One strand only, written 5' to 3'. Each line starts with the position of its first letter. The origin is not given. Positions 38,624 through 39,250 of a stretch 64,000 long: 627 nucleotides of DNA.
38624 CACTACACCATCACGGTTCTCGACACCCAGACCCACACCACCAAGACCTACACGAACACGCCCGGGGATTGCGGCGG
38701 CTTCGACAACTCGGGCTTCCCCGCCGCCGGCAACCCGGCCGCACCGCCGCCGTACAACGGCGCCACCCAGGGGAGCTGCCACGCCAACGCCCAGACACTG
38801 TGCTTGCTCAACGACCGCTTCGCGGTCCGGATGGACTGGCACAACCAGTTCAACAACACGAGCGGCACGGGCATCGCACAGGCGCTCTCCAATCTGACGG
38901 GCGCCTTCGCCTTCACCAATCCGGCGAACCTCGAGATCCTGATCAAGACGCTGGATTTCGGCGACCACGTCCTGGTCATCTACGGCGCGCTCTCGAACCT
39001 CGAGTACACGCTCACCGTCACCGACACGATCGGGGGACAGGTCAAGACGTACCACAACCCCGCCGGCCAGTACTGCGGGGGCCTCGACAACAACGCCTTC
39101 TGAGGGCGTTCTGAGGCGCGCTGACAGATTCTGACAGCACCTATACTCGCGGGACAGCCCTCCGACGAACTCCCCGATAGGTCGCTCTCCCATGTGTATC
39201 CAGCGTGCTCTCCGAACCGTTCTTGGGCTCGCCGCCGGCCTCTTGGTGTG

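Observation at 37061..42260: Tandem pair of secreted metzincin-like proteases with an unrecognised duplicated C-terminal Cys-bracketed domain, plus a downstream secreted unknown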

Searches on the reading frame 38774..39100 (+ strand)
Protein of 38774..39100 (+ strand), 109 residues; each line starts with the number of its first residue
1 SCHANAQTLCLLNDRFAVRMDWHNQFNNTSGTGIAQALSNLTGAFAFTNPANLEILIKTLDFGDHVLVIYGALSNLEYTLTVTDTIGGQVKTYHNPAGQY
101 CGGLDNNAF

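Call 10: search_protein_families(library=pfam, proteins=[window:38774-39100:+], max_evalue=10)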
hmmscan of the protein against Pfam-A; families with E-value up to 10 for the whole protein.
seq(109 aa): 0 families

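Call 20: search_protein_families(library=pfam, alignment_id=A1, max_evalue=1)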
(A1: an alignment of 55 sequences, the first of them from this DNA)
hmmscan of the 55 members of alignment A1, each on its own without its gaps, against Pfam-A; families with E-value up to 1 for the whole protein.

A. member 1, seq(109 aa): 0 families

B. families by the number of members that match (of 55 scanned): 18 families
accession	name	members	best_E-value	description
PF23284.2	KOW2_Spt5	2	0.017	Transcription elongation factor SPT5, second KOW domain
PF06312.18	Neurexophilin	1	0.0055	Neurexophilin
PF08768.17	THAP4_heme-bd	1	0.014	THAP4-like, heme-binding beta-barrel domain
PF24388.1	Permuted_GreAB-C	1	0.021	Permuted GreAB-C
PF21272.3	FYVE_CARP1-2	1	0.057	E3 ubiquitin-protein ligase CARP1/2, FYVE/PHD zinc finger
PF00630.25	Filamin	1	0.06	Filamin/ABP280 repeat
PF14976.13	YPEH2ZP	1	0.086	Yippee homolog 2 zinc finger protein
PF24837.1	AMIN-like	1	0.11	AMIN-like domain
PF18315.6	VCH_CASS14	1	0.11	Integron cassette protein VCH_CASS1 chain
PF20569.3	DUF6778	1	0.14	Family of unknown function (DUF6778)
PF17882.6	SBD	1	0.15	OAA-family lectin sugar binding domain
PF24058.1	DUF7359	1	0.15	Domain of unknown function (DUF7359)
PF11699.14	CENP-C_C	1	0.16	Mif2/CENP-C like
PF16242.11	Pyrid_ox_like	1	0.17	Pyridoxamine 5'-phosphate oxidase like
PF14186.12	Aida_C2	1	0.18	Axin interactor dorsalisation-associated protein, C-terminal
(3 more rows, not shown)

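Call 24: predict_structure(alignment_id=A1)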
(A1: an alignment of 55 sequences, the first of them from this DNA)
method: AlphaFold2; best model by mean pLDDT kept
length: 109 residues; sequences in the alignment: 55
mean_pLDDT: 97.5   pTM: 0.90
mean pLDDT of the five models: 97.5, 97.2, 97.0, 96.8, 96.8
residues with pLDDT >= 90: 107; 70-90: 2; 50-70: 0; < 50: 0
segments of 3 or more residues with pLDDT < 50: none
pLDDT, mean of each block of 10 residues (from residue 1): 97 98 98 98 97 97 98 97 97 97 96
secondary structure, 60 per line:
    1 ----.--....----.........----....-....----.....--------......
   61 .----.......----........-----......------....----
elements in order: E8-11 E16-24 E29-32 E34-37 E42-46 E55-61 E66-72 E77-84 E90-95 E102-105

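Call 26: search_protein_representatives(alignment_id=A1)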
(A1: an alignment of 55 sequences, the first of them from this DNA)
Query: 55 sequences, 112 profile positions. Proteins with E-value up to 0.001 (for the whole library): 10290; up to 1e-10: 9119; up to 1e-30: 3691. The best 150 are listed.
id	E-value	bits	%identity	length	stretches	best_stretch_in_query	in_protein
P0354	7.4e-91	315.8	-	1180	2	2-110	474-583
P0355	3.7e-90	313.5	-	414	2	2-109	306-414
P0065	1.1e-88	308.8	-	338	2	4-109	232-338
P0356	1.2e-88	308.7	-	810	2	2-110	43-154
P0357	1.3e-88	308.5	-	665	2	3-110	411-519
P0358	1.4e-88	308.4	-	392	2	3-111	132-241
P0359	1.3e-87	305.3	-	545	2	2-110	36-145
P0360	1.5e-87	305.1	-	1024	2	3-111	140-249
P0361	1.5e-87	305.1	-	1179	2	2-109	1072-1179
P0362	2.3e-87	304.5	-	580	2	2-111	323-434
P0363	4.2e-87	303.7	-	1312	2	2-109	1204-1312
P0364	6.5e-87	303.1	-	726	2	2-110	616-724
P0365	7.0e-87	302.9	-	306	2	2-110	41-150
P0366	7.6e-87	302.8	-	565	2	2-111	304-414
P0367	8.4e-87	302.7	-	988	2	3-111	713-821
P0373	1.8e-86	301.6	-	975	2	2-110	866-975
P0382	8.6e-86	299.4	-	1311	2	2-111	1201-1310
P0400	7.6e-85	296.4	-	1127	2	2-109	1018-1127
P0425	4.3e-84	294.0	-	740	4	3-110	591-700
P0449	2.3e-83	291.6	-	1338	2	2-109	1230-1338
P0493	1.8e-82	288.8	-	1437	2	3-109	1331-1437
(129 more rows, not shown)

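Call 40: search_protein_families(library=pfam, alignment_id=A3, max_evalue=0.00001)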
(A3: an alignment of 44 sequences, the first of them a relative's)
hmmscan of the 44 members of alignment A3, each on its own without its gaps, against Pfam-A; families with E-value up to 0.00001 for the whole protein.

A. member 1, P0354 (1180 aa): 3 families
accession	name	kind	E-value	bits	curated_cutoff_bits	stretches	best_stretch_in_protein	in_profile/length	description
PF18911.6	PKD_4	-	5e-18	65.4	27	1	985-1062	3-83/85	PKD domain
PF00801.26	PKD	-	5.7e-16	58.7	23.5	1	992-1062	6-80/80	PKD domain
PF13365.12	Trypsin_2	-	8e-06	27.1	27.6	0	243-412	1-144/144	Trypsin-like peptidase domain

B. families by the number of members that match (of 44 scanned): 46 families (the first 25 are shown)
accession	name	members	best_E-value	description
PF18911.6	PKD_4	7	7.1e-58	PKD domain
PF00801.26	PKD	7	5.8e-42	PKD domain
PF03160.20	Calx-beta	3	3.6e-17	Calx-beta domain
PF00082.27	Peptidase_S8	2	4.1e-53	Subtilase family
PF13385.13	Laminin_G_3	2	3.7e-23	Concanavalin A-like lectin/glucanases superfamily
PF15902.12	Sortilin-Vps10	2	5e-22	Sortilin, neurotensin receptor 3,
PF00041.27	fn3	2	8.3e-12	Fibronectin type III domain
PF13004.13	BACON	2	3.7e-11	Putative binding domain, N-terminal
PF24684.1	Vgb_lyase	1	7.6e-195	Virginiamycin B lyase family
PF13517.12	FG-GAP_3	1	1.2e-32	FG-GAP-like repeat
PF05547.17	Peptidase_M6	1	3.9e-22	Immune inhibitor A peptidase M6, catalytic domain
PF08450.18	SGL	1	2.7e-17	SMP-30/Gluconolactonase/LRE-like region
PF01551.29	Peptidase_M23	1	6.5e-17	Peptidase family M23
PF07719.23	TPR_2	1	8.7e-15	Tetratricopeptide repeat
PF13432.12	TPR_16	1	1.9e-14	Tetratricopeptide repeat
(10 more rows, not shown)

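Call 44: list_cluster_members(proteins=[P0354, P0361, P0363, P0356, P0373, P0382, P0400, P0425, P0449, P0493])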
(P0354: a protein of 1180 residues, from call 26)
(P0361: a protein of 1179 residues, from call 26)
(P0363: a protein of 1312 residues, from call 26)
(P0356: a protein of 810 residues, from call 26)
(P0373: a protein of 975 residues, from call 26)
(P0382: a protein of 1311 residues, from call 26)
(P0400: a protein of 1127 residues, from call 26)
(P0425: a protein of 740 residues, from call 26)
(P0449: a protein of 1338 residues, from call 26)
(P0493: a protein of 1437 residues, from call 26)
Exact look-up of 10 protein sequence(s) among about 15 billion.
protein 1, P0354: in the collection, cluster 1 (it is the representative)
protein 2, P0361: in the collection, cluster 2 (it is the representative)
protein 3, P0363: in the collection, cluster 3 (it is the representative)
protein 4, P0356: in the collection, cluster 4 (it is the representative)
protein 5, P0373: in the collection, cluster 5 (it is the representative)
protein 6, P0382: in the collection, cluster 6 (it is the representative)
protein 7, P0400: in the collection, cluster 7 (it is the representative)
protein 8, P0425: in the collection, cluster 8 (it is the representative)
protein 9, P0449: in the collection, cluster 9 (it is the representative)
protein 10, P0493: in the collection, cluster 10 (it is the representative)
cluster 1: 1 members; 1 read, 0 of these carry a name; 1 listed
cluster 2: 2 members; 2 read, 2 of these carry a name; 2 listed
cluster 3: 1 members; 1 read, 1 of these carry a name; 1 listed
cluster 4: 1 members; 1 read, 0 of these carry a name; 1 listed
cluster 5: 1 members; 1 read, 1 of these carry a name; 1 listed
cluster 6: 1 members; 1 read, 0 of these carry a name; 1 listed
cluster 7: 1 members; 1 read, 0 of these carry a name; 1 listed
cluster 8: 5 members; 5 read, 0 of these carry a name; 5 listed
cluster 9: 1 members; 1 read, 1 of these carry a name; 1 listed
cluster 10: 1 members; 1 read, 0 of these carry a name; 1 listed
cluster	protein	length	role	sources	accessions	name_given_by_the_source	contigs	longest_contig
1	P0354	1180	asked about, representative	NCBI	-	-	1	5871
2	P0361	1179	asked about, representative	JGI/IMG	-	ELWxxDGT repeat protein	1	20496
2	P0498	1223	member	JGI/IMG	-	ELWxxDGT repeat protein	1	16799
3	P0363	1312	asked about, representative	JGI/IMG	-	ELWxxDGT repeat protein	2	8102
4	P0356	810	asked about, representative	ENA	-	-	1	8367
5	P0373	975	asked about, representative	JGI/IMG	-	ELWxxDGT repeat protein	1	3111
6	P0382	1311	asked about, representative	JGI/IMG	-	-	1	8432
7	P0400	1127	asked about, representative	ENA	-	-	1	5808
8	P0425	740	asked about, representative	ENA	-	-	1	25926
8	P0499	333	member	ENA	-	-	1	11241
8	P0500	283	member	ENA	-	-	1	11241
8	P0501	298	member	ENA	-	-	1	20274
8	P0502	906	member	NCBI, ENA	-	-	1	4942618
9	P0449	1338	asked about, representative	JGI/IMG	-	ELWxxDGT repeat protein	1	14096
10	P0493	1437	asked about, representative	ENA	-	-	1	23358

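Call 58: search_solved_structures(query=A1, max_evalue=10)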
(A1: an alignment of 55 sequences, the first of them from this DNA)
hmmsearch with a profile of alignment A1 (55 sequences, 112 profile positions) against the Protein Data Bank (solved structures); distinct sequences matched with E-value up to 10: 50.
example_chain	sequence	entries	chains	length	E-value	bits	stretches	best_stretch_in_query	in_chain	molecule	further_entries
8tlm_B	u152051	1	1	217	0.0077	19.3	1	52-106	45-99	Fab light chain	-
9p4c_L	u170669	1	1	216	0.0097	19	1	37-109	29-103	Light chain of the RO4 Fab fragment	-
30af_L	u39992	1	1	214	0.011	18.9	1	64-107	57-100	aeFab98 light chain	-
5v6l_L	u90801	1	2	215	0.015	18.5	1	67-109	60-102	Light chain of Fab fragment of rabbit anti-HIV1 gp120 V3 mAb 10A37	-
4jo3_L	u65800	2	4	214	0.018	18.2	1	62-108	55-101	monoclonal anti-HIV-1 gp120 V3 antibody R20 light chain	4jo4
30ac_L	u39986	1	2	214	0.038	17.1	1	62-104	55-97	aeFab67 light chain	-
8zxw_L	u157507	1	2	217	0.062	16.4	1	66-109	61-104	Fab, light chain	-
9rwi_L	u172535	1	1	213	0.063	16.4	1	62-97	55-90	Fab light chain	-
7nks_D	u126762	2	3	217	0.073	16.2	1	63-109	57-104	Fab HTN-Gn1 light chain | Fab fragment HTN-Gn1 Light chain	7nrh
8rvn_L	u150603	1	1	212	0.12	15.5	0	67-100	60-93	Fab92 light chain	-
6x1s_L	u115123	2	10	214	0.13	15.4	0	55-105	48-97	SC1-1 Light chain | SC50-3 Light chain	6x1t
8heb_D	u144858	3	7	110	0.16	15.1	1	65-109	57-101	rabbit antibody 9H1 light chain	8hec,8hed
7o9s_L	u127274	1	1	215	0.17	15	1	53-107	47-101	Fab nnHTN-Gn2 Light chain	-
9ml5_L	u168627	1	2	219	0.19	14.9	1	63-98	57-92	M8b-B8 light chain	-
9ml4_L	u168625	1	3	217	0.21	14.7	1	63-109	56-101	M8b-A10 light chain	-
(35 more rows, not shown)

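Call 67: search_protein_families(library=ncbifam, alignment_id=A3, max_evalue=0.00001)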
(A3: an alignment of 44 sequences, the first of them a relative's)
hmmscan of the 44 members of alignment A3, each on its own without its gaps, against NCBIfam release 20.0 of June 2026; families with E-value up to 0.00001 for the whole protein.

A. member 1, P0354 (1180 aa): 1 family
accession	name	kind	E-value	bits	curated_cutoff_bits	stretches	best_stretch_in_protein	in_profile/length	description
TIGR00864.1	PCC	subfamily_domain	4.9e-06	23.2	1861.4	1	1001-1069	1413-1481/2700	polycystin cation channel protein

B. families by the number of members that match (of 44 scanned): 32 families (the first 25 are shown)
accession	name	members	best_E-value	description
TIGR04534.2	ELWxxDGT_rpt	11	1.5e-195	ELWxxDGT repeat protein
TIGR00864.1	PCC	5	4.6e-19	polycystin cation channel protein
NF045728.1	glycosyl_F510_1955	2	1.7e-59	F510_1955 family glycosylhydrolase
TIGR03921.1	T7SS_mycosin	2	3e-48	type VII secretion-associated serine protease mycosin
NF052323.1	T9SSA_dep_M6i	2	1.3e-21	T9SS-dependent M6-like inactivated metalloprotease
NF052521.1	TafC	2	6.8e-13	TafC family fimbrial protein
TIGR00845.1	caca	2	4.1e-07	sodium/calcium exchanger 1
NF000022.1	stregra_B_VgbA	1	3.5e-147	streptogramin B lyase Vgb(A)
NF000096.1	stregra_B_VgbB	1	4.1e-132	streptogramin B lyase Vgb(B)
TIGR03296.1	M6dom_TIGR03296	1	3.5e-49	M6 family metalloprotease domain-containing protein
NF033595.1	denti_PrtP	1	1.3e-24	dentilisin complex serine proteinase subunit PrtP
TIGR03606.1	non_repeat_PQQ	1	1.1e-23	glucose/sorbosone family PQQ-dependent dehydrogenase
NF033206.1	ScyE_fam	1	1.6e-23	ScyD/ScyE family protein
TIGR03895.1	protease_PatA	1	3.5e-16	PatA/PatG family cyanobactin maturation protease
NF053825.1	PdgNdpepShyA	1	1.1e-13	peptidoglycan DD-endopeptidase ShyA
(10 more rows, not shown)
